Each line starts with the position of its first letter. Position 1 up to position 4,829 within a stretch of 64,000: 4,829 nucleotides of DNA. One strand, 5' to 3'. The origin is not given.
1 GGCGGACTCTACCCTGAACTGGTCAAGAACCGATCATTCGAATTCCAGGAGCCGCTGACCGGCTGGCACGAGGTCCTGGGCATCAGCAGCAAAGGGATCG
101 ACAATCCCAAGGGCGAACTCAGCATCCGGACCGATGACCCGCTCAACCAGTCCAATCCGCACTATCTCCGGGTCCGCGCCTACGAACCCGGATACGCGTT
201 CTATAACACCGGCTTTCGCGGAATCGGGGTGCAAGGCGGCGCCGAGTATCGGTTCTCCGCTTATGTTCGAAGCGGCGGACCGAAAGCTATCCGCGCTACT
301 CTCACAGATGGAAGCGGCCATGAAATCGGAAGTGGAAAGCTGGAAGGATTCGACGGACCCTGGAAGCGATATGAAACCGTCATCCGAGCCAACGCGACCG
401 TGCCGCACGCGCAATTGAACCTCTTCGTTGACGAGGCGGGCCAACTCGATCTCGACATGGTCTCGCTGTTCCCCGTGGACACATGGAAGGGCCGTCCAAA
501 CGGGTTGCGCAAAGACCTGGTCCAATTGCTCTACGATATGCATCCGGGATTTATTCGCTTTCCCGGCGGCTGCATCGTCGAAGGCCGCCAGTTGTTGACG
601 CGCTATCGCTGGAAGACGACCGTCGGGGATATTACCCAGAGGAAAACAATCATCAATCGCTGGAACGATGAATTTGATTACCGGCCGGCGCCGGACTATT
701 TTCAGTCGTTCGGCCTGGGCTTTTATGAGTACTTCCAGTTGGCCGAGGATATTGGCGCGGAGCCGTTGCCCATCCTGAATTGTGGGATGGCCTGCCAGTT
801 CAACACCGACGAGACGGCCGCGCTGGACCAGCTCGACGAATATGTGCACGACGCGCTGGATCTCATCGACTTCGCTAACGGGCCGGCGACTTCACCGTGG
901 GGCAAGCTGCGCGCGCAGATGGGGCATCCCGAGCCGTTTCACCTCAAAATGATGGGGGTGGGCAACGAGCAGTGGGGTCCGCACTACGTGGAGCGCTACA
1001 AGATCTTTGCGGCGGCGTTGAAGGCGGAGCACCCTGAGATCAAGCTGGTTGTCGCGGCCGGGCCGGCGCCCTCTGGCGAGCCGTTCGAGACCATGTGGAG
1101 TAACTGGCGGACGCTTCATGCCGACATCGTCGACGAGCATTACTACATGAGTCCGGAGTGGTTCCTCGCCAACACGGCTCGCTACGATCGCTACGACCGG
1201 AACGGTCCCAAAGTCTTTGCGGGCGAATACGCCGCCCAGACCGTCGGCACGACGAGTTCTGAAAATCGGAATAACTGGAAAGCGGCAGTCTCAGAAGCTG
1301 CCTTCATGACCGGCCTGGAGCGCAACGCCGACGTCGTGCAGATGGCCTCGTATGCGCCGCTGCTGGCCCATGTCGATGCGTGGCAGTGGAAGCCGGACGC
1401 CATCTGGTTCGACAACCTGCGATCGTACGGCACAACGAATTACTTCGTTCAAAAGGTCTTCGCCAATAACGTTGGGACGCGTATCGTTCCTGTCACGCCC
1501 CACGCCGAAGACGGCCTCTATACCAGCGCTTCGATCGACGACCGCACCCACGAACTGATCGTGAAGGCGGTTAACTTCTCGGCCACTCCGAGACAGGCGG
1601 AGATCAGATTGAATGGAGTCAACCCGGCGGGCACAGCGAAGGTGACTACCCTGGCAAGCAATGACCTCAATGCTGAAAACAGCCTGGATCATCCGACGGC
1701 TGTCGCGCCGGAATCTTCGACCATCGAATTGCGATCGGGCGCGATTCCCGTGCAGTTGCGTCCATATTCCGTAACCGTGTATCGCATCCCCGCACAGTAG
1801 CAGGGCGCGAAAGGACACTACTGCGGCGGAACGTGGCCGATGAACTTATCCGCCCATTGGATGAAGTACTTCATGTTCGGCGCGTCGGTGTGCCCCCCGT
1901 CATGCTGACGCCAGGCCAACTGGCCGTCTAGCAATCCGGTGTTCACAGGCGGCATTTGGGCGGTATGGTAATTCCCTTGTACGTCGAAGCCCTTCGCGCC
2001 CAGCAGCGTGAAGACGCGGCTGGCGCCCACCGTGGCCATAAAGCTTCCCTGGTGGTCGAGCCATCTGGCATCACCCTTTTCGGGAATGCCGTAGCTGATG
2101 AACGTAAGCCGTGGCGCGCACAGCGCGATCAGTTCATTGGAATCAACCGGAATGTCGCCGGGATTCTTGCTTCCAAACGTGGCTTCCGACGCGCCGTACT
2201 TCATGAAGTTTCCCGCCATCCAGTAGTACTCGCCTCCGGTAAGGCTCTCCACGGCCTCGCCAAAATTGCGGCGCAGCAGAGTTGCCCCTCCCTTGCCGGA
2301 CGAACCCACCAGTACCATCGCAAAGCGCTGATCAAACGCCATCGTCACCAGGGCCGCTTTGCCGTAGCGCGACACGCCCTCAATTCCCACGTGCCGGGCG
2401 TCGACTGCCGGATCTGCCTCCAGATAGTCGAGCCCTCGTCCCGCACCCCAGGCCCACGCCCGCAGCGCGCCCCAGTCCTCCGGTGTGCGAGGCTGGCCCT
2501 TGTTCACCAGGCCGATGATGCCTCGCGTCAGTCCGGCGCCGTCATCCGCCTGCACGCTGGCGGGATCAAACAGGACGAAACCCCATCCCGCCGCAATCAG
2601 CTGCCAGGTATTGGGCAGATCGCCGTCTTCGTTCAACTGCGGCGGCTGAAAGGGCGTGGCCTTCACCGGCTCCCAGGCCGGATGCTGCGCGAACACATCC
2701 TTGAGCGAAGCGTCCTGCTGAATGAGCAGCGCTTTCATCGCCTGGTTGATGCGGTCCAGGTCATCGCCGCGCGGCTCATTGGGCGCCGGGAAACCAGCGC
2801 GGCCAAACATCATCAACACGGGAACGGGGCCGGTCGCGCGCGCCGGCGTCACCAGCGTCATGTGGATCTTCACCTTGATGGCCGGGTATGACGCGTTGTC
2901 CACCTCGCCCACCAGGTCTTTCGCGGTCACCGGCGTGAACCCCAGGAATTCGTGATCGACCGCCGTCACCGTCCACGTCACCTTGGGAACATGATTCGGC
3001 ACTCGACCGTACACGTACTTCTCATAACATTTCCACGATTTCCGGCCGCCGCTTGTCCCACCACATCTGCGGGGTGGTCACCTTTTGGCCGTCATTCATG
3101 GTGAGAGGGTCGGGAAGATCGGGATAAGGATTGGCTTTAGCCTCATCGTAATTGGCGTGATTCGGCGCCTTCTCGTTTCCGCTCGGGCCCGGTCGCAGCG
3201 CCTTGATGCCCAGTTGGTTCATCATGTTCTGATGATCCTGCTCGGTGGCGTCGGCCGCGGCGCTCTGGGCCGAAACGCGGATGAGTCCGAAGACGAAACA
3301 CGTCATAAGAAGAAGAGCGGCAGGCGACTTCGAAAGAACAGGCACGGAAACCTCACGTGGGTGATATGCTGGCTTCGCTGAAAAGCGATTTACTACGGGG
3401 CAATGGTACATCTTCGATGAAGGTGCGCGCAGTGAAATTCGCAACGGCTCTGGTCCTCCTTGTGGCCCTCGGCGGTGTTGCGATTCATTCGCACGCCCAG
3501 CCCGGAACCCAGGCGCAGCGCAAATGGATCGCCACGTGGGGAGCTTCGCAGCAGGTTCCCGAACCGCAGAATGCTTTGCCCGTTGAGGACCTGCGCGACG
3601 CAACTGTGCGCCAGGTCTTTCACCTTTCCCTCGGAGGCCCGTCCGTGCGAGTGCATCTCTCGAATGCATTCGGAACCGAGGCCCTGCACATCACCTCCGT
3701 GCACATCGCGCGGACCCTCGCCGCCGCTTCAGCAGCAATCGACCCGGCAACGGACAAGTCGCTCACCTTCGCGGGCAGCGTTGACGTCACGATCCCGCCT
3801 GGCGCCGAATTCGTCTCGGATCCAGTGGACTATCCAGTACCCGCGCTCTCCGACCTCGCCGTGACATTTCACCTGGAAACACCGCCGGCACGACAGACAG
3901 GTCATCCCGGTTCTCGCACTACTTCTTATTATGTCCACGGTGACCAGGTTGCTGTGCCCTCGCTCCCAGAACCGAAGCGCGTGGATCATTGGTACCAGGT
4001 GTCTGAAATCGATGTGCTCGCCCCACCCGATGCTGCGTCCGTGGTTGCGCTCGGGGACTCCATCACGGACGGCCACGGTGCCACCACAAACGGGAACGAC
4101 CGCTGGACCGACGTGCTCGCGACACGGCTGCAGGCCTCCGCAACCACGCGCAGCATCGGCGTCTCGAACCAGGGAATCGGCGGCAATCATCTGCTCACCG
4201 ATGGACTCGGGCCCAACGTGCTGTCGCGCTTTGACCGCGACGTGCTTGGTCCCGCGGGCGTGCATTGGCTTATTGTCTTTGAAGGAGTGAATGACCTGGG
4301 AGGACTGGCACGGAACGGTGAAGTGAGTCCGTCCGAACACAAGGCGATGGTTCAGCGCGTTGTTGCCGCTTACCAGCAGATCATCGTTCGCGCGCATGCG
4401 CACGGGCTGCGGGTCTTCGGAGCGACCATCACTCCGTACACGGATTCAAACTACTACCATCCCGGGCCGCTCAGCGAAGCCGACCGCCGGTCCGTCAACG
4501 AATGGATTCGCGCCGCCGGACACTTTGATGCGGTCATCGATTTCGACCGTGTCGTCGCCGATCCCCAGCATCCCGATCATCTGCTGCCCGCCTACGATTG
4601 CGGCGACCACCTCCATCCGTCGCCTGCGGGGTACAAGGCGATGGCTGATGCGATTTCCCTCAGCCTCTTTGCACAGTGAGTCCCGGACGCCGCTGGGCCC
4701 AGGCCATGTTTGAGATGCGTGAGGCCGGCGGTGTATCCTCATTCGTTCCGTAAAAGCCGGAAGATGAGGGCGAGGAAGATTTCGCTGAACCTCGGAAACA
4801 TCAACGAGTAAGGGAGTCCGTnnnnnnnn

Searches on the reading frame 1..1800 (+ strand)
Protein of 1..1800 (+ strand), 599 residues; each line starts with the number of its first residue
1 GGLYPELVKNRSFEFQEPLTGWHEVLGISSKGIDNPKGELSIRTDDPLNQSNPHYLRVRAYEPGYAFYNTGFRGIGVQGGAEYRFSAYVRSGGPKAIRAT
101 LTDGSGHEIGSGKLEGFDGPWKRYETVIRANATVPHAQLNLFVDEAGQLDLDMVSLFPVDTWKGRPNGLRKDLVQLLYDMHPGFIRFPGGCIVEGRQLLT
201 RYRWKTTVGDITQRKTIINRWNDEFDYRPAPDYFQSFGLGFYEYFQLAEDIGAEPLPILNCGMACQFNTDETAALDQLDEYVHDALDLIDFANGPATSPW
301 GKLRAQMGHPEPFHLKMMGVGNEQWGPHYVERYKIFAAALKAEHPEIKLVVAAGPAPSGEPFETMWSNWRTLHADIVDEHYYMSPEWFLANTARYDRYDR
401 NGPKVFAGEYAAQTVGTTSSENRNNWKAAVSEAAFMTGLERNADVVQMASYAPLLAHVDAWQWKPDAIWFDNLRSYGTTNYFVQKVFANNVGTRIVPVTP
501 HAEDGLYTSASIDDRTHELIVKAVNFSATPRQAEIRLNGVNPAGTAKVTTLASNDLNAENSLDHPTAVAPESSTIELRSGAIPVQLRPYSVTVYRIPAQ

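Call 20: search_protein_families(library=pfam, proteins=[window:1-1800:+], max_evalue=0.01)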
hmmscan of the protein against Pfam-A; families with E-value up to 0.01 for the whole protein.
window:1-1800:+ (599 aa): 3 families
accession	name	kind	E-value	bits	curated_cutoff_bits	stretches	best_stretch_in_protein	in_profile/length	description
PF22848.2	ASD1_dom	-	1.2e-57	195.6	22.2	1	175-411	1-239/239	Alpha-L-arabinofuranosidase 1 domain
PF06964.18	Alpha-L-AF_C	-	1.5e-36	126.6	27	1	408-590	1-165/165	Alpha-L-arabinofuranosidase C-terminal domain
PF02018.23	CBM_4_9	-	0.0083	16.9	25.9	0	74-143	56-131/136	Carbohydrate binding domain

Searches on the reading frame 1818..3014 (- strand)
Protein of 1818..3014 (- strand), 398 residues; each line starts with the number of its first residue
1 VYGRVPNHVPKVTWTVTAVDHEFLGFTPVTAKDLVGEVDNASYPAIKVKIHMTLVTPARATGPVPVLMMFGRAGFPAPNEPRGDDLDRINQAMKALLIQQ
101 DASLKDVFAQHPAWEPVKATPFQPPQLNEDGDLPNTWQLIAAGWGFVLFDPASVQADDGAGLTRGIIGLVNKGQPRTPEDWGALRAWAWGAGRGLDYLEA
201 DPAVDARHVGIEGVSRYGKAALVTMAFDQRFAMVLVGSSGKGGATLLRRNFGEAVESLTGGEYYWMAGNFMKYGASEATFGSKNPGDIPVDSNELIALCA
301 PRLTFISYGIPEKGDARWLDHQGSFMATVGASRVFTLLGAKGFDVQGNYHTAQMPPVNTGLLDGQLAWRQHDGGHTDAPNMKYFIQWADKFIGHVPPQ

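Call 20: search_protein_families(library=pfam, proteins=[window:1818-3014:-], max_evalue=0.01)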
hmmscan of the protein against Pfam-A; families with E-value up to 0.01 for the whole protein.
window:1818-3014:- (398 aa): 1 family
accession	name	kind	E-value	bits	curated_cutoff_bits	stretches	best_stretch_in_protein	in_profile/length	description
PF22244.2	GCE_fung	-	4.4e-27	95.8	27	1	179-339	75-231/231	Glucuronyl esterase, fungi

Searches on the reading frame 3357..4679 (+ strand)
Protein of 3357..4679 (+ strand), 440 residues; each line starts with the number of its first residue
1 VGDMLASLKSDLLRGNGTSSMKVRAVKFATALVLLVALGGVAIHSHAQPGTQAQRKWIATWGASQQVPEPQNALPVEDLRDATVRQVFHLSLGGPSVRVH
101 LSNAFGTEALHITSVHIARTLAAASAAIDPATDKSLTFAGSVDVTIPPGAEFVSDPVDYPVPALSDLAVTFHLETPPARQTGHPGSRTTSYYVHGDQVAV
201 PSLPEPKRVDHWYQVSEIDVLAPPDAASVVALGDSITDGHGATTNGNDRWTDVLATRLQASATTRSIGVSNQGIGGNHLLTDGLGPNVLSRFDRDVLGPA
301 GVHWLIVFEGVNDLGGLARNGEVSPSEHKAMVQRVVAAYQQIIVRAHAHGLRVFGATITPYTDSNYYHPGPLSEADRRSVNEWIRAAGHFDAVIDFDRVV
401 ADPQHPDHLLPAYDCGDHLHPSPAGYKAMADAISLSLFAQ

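Call 20: search_protein_families(library=pfam, proteins=[window:3357-4679:+], max_evalue=0.01)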
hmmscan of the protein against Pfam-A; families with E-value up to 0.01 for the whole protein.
window:3357-4679:+ (440 aa): 2 families
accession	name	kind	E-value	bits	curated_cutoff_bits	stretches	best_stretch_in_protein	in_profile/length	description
PF13472.12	Lipase_GDSL_2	-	3.7e-26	93.1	32.9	1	231-428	1-178/178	GDSL-like Lipase/Acylhydrolase family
PF00657.28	Lipase_GDSL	-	9e-26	91.8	23.6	1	229-433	1-208/208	GDSL-like Lipase/Acylhydrolase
